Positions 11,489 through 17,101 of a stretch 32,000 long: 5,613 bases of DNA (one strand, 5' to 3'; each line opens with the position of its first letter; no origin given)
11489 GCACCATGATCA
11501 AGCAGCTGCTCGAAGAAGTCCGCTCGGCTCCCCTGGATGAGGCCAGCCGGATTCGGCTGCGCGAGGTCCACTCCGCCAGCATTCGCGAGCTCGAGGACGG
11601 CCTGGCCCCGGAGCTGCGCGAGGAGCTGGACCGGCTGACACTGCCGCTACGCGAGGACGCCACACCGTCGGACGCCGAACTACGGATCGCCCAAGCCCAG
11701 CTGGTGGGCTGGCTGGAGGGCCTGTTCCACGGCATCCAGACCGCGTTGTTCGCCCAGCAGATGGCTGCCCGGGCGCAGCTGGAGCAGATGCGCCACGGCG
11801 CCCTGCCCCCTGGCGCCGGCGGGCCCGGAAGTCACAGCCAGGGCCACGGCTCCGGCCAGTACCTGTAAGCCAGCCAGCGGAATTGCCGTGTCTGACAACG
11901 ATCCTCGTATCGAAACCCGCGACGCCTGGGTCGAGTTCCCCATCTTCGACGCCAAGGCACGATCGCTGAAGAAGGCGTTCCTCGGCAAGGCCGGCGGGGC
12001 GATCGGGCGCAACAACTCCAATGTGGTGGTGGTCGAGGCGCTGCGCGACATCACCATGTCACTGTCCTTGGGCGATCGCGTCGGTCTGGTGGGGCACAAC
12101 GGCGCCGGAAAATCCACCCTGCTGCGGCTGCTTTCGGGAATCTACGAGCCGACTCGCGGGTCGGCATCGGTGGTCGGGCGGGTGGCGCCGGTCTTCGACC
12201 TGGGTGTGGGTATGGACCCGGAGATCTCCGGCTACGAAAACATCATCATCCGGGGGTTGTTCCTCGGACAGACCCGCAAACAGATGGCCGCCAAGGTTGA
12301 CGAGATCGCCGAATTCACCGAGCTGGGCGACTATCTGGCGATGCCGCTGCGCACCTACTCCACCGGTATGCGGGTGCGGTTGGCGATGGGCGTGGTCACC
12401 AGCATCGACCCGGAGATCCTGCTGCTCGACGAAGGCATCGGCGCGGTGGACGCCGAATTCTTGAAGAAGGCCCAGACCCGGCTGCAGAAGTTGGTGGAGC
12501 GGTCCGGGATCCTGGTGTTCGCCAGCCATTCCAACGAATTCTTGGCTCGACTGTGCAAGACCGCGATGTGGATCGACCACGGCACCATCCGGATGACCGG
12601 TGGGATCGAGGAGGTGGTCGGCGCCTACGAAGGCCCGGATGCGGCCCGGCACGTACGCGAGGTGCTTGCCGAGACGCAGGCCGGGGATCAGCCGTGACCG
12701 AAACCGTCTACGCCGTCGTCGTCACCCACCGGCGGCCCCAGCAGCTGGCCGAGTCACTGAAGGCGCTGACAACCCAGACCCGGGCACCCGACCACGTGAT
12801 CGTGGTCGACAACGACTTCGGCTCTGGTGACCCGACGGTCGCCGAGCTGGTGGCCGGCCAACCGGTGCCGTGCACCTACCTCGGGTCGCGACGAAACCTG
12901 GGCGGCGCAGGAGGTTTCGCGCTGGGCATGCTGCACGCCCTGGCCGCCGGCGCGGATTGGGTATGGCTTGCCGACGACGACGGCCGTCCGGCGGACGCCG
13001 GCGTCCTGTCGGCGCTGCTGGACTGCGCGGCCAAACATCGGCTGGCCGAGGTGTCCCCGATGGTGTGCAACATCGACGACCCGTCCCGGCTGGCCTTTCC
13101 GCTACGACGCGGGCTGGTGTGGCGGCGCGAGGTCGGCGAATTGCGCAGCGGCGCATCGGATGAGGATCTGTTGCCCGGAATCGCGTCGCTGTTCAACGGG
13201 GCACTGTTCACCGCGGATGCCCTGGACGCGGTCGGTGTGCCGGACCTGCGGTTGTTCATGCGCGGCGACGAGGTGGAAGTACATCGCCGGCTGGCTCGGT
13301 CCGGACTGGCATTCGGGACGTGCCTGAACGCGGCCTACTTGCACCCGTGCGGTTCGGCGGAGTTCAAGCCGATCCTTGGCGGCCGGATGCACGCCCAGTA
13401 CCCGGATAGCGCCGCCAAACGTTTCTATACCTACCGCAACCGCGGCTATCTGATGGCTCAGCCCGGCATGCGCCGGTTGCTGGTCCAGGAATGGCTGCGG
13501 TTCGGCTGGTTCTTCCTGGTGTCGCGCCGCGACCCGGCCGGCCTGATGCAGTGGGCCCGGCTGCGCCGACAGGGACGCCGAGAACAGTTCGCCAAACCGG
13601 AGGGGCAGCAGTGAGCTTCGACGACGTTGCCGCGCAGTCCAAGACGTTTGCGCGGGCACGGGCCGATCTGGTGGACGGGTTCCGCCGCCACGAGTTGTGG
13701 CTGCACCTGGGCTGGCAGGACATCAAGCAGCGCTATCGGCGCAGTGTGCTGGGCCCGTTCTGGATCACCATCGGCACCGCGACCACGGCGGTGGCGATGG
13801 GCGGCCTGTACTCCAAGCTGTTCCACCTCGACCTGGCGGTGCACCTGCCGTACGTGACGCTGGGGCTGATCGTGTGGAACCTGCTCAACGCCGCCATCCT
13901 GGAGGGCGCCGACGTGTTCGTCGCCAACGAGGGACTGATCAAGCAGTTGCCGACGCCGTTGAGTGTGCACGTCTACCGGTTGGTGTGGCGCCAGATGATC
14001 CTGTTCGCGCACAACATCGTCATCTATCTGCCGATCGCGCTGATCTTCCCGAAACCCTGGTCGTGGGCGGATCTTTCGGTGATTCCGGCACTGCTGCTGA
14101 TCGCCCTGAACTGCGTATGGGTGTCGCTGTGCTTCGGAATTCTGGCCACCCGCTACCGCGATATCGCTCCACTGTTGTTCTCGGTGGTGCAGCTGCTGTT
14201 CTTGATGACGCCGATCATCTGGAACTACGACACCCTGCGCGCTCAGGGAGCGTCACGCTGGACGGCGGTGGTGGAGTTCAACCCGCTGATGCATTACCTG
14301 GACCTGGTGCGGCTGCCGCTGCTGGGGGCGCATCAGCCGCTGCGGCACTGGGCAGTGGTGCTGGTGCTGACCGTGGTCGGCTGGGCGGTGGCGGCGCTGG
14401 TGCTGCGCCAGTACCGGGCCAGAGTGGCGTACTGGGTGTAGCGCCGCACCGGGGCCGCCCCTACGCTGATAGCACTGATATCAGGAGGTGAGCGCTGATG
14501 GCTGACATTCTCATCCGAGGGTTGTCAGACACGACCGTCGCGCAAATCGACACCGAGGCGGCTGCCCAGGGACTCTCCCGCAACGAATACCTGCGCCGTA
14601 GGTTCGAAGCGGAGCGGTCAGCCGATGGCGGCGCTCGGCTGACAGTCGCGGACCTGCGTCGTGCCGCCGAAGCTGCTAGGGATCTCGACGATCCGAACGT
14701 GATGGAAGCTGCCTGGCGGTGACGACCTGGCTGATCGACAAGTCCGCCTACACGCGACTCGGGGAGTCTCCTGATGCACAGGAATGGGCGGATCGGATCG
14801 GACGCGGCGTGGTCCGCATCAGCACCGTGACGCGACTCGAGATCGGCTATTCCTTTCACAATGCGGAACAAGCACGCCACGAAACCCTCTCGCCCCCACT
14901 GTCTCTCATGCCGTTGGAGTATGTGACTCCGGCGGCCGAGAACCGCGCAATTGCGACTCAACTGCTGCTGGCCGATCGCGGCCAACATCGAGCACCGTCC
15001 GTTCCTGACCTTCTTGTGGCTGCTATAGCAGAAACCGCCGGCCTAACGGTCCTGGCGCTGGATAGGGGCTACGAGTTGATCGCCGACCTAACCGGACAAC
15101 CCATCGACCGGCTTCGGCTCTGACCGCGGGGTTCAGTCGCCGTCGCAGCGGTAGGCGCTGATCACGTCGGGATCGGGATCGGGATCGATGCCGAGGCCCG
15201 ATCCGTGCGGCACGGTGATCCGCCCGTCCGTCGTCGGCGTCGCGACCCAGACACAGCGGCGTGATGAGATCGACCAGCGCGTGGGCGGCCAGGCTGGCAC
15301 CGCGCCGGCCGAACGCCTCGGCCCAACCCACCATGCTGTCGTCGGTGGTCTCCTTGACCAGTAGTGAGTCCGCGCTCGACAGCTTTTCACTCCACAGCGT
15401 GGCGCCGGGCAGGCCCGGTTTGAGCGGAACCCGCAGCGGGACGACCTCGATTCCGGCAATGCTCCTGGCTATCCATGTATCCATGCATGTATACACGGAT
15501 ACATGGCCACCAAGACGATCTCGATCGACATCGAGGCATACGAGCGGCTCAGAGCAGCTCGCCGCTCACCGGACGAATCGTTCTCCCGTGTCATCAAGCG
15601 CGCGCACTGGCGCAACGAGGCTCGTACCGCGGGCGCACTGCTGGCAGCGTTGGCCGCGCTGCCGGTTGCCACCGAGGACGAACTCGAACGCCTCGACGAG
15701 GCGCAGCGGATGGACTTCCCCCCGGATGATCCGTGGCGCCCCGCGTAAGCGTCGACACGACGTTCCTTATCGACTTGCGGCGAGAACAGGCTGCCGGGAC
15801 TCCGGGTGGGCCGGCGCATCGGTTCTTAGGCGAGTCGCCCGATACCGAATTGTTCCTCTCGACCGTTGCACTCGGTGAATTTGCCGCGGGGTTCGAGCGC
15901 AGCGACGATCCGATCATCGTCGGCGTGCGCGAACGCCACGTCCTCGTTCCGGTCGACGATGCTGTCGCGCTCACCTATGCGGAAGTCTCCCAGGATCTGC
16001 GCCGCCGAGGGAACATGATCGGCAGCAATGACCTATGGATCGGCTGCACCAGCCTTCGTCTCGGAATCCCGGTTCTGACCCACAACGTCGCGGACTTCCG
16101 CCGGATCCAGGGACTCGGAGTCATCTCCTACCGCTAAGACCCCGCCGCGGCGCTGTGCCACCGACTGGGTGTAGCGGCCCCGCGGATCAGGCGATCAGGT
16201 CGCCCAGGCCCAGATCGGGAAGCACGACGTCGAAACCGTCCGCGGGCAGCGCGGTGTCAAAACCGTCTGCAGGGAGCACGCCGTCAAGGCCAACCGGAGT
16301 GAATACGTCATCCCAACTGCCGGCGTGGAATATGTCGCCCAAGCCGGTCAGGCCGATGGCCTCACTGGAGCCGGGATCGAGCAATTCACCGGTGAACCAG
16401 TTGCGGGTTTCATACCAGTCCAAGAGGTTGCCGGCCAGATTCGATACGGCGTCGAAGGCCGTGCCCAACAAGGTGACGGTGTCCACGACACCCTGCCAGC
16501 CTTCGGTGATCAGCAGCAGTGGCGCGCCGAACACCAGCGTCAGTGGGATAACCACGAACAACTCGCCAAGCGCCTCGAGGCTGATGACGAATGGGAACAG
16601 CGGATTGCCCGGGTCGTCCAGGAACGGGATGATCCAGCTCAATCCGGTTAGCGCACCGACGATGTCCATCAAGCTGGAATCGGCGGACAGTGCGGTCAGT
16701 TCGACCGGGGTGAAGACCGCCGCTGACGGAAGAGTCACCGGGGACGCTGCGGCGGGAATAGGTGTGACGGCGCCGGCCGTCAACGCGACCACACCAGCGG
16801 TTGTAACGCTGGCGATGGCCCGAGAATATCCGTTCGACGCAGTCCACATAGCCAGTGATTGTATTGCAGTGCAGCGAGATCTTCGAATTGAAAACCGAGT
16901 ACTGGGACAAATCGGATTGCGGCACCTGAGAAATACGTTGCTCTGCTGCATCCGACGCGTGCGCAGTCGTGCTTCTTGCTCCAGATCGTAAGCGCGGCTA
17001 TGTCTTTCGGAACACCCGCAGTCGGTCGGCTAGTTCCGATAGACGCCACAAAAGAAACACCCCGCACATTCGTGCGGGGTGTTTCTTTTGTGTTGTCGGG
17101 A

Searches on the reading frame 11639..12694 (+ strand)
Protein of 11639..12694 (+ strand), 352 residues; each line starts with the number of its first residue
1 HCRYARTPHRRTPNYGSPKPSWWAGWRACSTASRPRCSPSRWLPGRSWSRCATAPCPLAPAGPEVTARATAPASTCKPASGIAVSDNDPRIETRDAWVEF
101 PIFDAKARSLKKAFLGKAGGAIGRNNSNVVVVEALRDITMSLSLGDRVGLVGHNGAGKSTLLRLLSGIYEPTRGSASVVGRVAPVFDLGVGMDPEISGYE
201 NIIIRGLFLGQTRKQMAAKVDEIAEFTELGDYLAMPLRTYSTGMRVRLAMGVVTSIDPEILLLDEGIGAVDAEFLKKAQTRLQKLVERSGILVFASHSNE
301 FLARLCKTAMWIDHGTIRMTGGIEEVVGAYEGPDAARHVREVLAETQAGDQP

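Call 38: search_protein_families(library=pfam, proteins=[window:11639-12694:+], max_evalue=0.001)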
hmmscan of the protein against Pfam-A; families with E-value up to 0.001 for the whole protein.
window:11639-12694:+ (352 aa): 2 families
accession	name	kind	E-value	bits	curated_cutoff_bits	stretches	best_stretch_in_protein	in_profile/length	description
PF00005.33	ABC_tran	-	1.1e-19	71.8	25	1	135-265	1-134/137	ABC transporter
PF13304.12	AAA_21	-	0.0003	21.4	27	0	149-168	3-22/304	AAA domain, putative AbiEii toxin, Type IV TA system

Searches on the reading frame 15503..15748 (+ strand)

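Call 7: search_protein_families(library=pfam, proteins=[window:15503-15748:+], max_evalue=10)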
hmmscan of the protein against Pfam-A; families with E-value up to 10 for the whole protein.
window:15503-15748:+ (81 aa): 3 families
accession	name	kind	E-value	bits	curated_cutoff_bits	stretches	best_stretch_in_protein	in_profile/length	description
PF02697.20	VAPB_antitox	-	9.9e-08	33.1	27.9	1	4-67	1-60/69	Putative antitoxin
PF24076.1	DUF7368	-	0.088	13.1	27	1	36-69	128-161/163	Family of unknown function (DUF7368)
PF24434.1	DUF7557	-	0.093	12.6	25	1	3-28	1-25/45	Family of unknown function (DUF7557)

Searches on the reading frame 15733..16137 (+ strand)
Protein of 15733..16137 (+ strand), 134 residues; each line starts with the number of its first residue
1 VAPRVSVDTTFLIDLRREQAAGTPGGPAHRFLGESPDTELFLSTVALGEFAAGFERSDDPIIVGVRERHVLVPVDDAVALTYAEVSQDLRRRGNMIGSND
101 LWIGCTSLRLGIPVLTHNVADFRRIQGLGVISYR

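Call 7: search_protein_families(library=pfam, proteins=[window:15733-16137:+], max_evalue=10)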
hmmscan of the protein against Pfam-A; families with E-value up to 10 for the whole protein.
window:15733-16137:+ (134 aa): 2 families
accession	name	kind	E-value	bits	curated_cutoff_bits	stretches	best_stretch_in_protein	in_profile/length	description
PF01850.27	PIN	-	1.2e-08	36.1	23.6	1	7-126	3-118/120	PIN domain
PF19118.5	DUF5802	-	0.25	11.9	28.9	1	52-87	43-78/113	Family of unknown function (DUF5802)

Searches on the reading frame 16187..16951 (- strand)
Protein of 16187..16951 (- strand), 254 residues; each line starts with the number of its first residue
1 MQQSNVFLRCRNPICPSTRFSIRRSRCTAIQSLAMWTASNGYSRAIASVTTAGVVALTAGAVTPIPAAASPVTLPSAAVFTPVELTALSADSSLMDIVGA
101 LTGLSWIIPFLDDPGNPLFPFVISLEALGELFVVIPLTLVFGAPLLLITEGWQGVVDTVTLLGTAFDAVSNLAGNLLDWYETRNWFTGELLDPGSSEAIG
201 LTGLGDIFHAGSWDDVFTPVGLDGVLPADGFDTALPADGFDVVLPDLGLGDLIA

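Call 7: search_protein_families(library=pfam, proteins=[window:16187-16951:-], max_evalue=10)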
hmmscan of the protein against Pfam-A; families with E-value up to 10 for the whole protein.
window:16187-16951:- (254 aa): 0 families

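Call 77: search_protein_families(library=ncbifam, proteins=[window:16187-16951:-], max_evalue=0.01)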
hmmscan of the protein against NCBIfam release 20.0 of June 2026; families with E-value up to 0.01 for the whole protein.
window:16187-16951:- (254 aa): 0 families

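Call 93: search_protein_families(library=ncbifam, proteins=[window:16187-16849:-], max_evalue=1)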
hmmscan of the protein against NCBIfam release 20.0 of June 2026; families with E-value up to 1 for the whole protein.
window:16187-16849:- (220 aa): 0 families
